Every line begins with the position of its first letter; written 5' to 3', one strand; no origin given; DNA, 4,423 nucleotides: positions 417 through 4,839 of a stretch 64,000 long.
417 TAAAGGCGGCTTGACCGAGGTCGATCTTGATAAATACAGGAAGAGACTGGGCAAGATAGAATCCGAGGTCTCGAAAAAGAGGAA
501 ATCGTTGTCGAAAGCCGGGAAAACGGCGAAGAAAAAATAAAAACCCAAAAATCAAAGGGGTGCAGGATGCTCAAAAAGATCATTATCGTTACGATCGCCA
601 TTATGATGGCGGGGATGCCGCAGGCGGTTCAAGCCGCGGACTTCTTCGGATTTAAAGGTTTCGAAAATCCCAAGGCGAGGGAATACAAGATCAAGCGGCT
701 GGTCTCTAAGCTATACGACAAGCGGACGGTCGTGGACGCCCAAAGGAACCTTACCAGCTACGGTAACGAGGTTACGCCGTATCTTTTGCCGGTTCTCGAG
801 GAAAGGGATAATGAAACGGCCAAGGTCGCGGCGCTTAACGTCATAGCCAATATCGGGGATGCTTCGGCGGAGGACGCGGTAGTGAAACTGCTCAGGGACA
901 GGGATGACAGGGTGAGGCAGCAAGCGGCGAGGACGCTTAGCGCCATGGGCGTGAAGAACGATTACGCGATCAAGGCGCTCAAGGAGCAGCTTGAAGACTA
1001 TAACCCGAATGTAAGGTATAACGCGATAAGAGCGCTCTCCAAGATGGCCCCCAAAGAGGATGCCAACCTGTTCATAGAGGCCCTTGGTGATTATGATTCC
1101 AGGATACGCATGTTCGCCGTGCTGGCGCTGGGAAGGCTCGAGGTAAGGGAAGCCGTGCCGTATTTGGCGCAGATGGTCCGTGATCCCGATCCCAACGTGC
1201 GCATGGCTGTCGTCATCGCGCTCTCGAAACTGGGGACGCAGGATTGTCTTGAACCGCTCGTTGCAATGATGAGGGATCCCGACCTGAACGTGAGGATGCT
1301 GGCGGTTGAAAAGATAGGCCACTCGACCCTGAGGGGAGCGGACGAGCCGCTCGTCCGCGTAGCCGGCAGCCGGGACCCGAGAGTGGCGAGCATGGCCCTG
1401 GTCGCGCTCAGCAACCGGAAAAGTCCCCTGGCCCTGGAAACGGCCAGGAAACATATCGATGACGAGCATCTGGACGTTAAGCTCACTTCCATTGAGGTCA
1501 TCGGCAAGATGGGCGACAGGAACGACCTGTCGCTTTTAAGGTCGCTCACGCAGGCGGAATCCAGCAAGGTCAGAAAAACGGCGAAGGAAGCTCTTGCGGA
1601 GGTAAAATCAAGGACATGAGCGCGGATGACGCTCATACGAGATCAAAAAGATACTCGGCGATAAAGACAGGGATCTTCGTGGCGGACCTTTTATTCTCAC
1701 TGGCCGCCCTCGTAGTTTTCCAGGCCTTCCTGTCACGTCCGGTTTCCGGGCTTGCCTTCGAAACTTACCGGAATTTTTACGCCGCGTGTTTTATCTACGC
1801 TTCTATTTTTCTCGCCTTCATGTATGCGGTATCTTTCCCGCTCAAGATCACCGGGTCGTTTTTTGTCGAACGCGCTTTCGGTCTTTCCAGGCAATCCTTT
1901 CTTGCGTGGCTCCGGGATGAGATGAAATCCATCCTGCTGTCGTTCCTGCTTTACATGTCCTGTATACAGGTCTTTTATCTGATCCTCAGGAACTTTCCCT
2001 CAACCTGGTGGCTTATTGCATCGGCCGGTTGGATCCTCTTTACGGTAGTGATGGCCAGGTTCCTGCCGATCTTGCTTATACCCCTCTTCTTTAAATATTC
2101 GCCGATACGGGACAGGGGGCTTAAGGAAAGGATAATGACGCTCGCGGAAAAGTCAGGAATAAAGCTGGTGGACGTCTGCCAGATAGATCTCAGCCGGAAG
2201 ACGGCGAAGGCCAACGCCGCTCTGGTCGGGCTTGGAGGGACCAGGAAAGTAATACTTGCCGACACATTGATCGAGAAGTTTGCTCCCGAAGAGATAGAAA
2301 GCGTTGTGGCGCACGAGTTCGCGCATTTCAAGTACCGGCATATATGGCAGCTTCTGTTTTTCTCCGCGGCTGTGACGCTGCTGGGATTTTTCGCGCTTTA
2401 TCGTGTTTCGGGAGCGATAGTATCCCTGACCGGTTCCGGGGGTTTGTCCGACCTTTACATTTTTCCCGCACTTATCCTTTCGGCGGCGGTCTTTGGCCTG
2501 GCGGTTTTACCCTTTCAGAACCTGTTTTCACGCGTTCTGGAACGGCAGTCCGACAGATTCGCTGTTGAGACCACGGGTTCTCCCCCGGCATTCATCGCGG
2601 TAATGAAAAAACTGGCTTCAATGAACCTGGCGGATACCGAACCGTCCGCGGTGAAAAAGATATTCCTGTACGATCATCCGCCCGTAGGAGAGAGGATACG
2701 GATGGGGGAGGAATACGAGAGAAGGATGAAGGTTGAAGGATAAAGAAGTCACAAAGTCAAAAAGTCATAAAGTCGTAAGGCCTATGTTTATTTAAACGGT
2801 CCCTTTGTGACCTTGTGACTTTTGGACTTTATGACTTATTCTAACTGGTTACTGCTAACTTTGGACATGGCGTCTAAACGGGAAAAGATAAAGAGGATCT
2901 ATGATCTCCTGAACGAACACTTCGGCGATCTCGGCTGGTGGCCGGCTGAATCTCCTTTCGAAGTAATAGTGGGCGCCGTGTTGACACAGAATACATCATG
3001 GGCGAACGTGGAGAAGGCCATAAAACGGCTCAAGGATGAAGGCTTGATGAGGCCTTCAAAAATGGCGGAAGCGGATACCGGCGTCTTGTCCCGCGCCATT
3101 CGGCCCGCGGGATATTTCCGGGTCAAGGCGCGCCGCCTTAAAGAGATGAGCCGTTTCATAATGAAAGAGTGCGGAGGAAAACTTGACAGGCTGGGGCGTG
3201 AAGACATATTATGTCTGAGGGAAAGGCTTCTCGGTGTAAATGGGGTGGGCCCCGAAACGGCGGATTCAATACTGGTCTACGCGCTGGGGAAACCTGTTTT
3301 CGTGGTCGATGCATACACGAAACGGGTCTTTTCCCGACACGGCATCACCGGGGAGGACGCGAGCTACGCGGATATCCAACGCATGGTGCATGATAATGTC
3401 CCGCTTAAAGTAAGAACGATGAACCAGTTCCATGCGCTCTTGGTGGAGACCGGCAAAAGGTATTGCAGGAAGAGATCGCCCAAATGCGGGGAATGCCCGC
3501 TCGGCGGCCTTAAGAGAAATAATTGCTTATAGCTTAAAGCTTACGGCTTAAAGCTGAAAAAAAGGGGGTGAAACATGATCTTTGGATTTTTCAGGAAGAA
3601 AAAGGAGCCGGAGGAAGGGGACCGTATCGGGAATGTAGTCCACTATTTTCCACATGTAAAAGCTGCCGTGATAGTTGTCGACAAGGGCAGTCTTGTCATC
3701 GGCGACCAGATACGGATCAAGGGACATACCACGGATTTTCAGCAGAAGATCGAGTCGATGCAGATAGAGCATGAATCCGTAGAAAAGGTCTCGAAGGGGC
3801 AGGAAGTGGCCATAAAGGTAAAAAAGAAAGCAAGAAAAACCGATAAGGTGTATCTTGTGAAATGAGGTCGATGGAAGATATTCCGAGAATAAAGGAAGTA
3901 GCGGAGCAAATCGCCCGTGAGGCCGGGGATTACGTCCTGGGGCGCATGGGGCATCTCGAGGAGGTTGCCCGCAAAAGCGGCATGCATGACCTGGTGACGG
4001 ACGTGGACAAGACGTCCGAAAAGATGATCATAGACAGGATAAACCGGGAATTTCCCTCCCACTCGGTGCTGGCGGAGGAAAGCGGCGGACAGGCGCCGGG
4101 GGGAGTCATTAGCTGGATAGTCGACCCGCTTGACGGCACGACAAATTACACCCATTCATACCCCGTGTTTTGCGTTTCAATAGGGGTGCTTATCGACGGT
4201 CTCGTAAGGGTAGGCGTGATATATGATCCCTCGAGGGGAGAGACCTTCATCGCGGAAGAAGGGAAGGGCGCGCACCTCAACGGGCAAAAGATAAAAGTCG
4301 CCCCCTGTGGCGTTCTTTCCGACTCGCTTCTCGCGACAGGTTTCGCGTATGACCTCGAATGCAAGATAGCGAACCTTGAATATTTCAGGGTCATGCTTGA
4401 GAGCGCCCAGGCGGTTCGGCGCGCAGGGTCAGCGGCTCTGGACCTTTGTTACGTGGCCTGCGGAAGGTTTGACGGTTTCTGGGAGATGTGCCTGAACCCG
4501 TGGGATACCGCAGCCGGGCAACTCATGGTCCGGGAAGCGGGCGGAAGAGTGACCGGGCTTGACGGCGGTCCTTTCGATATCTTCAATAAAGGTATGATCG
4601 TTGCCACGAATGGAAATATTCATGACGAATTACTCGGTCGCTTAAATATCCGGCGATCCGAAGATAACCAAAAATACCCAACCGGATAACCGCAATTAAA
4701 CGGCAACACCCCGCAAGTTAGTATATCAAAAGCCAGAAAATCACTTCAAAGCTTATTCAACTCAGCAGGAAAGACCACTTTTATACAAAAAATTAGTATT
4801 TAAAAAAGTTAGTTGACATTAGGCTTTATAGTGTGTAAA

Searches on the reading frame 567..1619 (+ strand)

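Call 43: search_protein_families(library=pfam, proteins=[window:567-1619:+], max_evalue=0.00001)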
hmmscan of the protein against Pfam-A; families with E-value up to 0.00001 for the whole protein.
window:567-1619:+ (350 aa): 9 families
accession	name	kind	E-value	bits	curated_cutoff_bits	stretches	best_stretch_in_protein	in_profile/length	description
PF13646.12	HEAT_2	-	2e-46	156.6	27.7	4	169-248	4-85/88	HEAT repeats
PF02985.28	HEAT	-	1.5e-25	87.2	23.5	0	197-223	2-28/31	HEAT repeat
PF13513.12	HEAT_EZ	-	5.5e-17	62.3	27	0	179-222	2-55/55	HEAT-like repeat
PF03130.22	HEAT_PBS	-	7.9e-14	51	20.9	0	211-236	1-26/27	PBS lyase HEAT-like repeat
PF00514.29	Arm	-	2.2e-12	47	20.6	0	104-125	16-37/41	Armadillo/beta-catenin-like repeat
PF12717.13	Cnd1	-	1.6e-10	41.7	26.4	0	103-176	24-100/162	non-SMC mitotic condensation complex subunit 1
PF01602.26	Adaptin_N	-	2.4e-09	36.7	37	0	82-173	92-189/524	Adaptin N terminal region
PF21581.3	SCD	-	3.9e-07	30.7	27.5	0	197-225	32-60/75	Stromalin conservative domain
PF20168.4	PDS5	-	2.3e-06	26.2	27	0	101-160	322-387/1053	Sister chromatid cohesion protein PDS5 protein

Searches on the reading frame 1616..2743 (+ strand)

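Call 43: search_protein_families(library=pfam, proteins=[window:1616-2743:+], max_evalue=0.00001)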
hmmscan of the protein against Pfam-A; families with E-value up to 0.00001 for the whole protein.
window:1616-2743:+ (375 aa): 2 families
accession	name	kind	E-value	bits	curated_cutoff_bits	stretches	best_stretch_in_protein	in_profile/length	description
PF01435.24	Peptidase_M48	-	4.3e-22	79.3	20.3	1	164-362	2-180/186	Peptidase family M48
PF16491.10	Peptidase_M48_N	-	2.2e-17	63.9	27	1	4-160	21-179/179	CAAX prenyl protease N-terminal, five membrane helices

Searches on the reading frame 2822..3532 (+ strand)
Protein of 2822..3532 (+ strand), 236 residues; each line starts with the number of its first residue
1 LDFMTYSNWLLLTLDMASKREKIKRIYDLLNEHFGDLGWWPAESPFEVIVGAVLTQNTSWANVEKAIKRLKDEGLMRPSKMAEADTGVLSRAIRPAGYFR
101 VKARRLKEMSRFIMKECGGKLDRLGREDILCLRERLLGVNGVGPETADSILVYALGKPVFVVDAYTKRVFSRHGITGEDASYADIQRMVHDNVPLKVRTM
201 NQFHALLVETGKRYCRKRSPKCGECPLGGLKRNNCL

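Call 43: search_protein_families(library=pfam, proteins=[window:2822-3532:+], max_evalue=0.00001)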
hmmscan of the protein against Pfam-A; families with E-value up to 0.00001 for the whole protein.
window:2822-3532:+ (236 aa): 1 family
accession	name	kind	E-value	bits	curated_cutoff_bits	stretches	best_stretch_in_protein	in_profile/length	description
PF00730.31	HhH-GPD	-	1.4e-19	70.8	26.2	1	50-189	1-102/108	HhH-GPD superfamily base excision DNA repair protein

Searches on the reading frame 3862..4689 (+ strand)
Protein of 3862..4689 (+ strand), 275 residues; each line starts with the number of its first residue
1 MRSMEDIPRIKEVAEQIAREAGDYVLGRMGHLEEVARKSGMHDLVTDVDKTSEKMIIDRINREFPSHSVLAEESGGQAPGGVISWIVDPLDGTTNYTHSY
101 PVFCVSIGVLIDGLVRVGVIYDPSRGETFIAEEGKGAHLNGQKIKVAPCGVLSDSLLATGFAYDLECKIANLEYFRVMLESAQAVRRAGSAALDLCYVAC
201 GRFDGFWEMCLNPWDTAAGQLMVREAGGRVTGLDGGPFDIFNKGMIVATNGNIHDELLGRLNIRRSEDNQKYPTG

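Call 43: search_protein_families(library=pfam, proteins=[window:3862-4689:+], max_evalue=0.00001)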
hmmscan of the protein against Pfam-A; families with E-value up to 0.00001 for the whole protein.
window:3862-4689:+ (275 aa): 1 family
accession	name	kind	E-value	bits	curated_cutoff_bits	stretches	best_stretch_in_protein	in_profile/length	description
PF00459.30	Inositol_P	-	4.9e-71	239.8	27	1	10-259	5-264/271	Inositol monophosphatase family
